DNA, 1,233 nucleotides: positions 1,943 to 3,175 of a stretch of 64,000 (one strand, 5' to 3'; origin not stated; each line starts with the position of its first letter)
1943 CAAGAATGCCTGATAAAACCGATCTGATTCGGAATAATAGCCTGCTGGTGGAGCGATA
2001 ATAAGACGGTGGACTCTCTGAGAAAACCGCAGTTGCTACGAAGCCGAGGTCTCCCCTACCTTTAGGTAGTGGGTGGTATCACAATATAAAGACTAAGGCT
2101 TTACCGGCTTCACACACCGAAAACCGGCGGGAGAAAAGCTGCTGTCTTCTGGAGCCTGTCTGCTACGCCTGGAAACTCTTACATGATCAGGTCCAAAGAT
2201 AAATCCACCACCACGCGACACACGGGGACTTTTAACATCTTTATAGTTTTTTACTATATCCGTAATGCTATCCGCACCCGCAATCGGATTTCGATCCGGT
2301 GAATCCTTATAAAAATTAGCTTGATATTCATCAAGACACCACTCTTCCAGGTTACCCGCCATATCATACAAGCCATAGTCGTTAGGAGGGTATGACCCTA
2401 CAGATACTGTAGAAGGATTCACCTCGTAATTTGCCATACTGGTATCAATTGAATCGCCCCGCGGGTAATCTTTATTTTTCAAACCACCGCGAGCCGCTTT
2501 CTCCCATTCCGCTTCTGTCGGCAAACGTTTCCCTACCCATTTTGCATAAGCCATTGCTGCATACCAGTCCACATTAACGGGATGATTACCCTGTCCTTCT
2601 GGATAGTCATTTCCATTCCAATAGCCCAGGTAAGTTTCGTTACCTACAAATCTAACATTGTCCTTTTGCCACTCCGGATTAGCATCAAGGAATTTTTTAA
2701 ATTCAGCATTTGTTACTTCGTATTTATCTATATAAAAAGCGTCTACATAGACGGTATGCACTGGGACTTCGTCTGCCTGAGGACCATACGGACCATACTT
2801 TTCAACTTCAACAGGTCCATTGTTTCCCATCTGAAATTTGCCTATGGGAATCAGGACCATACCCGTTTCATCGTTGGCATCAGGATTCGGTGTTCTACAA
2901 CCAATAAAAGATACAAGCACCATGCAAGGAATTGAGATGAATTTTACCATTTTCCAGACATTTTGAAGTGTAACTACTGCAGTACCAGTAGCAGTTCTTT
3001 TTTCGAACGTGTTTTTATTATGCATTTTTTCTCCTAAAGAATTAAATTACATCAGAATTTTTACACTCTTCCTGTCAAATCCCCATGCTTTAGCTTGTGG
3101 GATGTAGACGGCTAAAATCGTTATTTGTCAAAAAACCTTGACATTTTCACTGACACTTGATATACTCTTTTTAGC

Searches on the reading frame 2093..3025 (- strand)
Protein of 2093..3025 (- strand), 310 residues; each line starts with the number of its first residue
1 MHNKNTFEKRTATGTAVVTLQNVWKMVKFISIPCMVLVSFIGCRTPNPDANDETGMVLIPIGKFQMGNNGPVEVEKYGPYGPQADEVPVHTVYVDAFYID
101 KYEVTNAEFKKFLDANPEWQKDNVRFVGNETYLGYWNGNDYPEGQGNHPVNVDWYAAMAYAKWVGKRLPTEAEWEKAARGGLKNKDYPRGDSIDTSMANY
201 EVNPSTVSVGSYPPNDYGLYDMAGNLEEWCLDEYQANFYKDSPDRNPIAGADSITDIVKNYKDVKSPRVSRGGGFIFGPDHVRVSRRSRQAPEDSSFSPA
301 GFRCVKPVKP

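Call 8: search_protein_families(library=pfam, proteins=[window:2093-3025:-])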
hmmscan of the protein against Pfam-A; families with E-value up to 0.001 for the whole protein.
window:2093-3025:- (310 aa): 1 family
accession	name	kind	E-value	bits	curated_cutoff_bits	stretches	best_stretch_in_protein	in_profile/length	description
PF03781.23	FGE-sulfatase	-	1.1e-56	192.7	23.3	1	53-306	2-255/255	Sulfatase-modifying factor enzyme 1-like domain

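Call 39: find_encoding_contigs(protein=window:2093-3025:-, flank=6000, max_places=6)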
Protein window:2093-3025:- (310 aa): no gene with exactly this product is on record in the collection.

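Call 42: find_homologous_proteins(query=window:2093-3025:-, max_evalue=1e-100)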
Query window:2093-3025:- (310 aa): 39 proteins with E <= 1e-100 among 8000 candidates.
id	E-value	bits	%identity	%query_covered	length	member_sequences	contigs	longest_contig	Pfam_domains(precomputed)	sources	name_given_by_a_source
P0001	3.9e-216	734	100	100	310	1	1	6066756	PF03781.23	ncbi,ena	-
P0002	2.3e-175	600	85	97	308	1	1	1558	PF03781.23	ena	-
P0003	2.8e-175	600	85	97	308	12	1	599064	PF03781.23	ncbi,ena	-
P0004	3.7e-164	564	56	82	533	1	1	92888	PF03781.23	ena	-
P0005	8.0e-161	553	79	100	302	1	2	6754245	PF03781.23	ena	-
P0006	1.3e-159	549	77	98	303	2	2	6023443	PF03781.23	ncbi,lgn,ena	-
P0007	2.1e-157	541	77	98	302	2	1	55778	PF03781.23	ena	-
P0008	6.0e-154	530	74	100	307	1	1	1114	PF03781.23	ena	-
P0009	4.9e-153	527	75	100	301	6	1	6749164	PF03781.23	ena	-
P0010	4.8e-152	524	75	100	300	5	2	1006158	PF03781.23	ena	-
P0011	5.3e-152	524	92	79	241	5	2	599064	PF03781.23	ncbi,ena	-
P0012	1.0e-149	516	74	100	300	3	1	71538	PF03781.23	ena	-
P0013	1.3e-147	509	73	100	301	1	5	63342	PF03781.23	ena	-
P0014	1.5e-146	506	73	100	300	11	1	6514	PF03781.23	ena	-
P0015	7.5e-140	484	69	100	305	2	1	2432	PF03781.23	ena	-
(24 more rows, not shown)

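Call 43: find_encoding_contigs(protein=P0001, flank=10000, max_places=4)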
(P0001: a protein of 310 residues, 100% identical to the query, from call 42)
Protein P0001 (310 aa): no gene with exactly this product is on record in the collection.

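Call 44: find_encoding_contigs(protein=P0003, flank=5000, max_places=4)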
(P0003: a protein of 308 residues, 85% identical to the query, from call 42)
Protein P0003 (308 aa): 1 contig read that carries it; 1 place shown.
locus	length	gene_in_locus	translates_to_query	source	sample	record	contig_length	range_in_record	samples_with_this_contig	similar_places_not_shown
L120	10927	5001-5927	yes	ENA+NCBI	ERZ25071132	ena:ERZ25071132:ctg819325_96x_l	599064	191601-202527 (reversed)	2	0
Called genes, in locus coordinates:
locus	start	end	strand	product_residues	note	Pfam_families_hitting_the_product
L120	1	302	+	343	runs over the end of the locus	PF01408:GFO_IDH_MocA, PF02894:GFO_IDH_MocA_C, PF22725:GFO_IDH_MocA_C3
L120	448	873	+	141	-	PF00293:NUDIX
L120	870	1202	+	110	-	PF05336:rhaM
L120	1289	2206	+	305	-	-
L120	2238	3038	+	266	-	PF01261:AP_endonuc_2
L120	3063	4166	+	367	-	PF08240:ADH_N, PF16912:Glu_dehyd_C, PF00107:ADH_zinc_N, PF13602:ADH_zinc_N_2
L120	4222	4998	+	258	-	PF03141:Methyltransf_29 (weak), PF13489:Methyltransf_23, PF01209:Ubie_methyltran, PF13847:Methyltransf_31, PF08241:Methyltransf_11, PF08242:Methyltransf_12, PF13649:Methyltransf_25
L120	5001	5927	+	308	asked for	PF03781:FGE-sulfatase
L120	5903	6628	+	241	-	PF03781:FGE-sulfatase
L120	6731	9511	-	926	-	PF13620:CarboxypepD_reg, PF17802:SpaA (weak), PF13715:CarbopepD_reg_2 (weak), PF07715:Plug, PF00593:TonB_dep_Rec_b-barrel, PF14905:OMP_b-brl_3 (faint), PF00593:TonB_dep_Rec_b-barrel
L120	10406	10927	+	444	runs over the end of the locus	PF00308:Bac_DnaA, PF01695:IstB_IS21 (weak), PF08299:Bac_DnaA_C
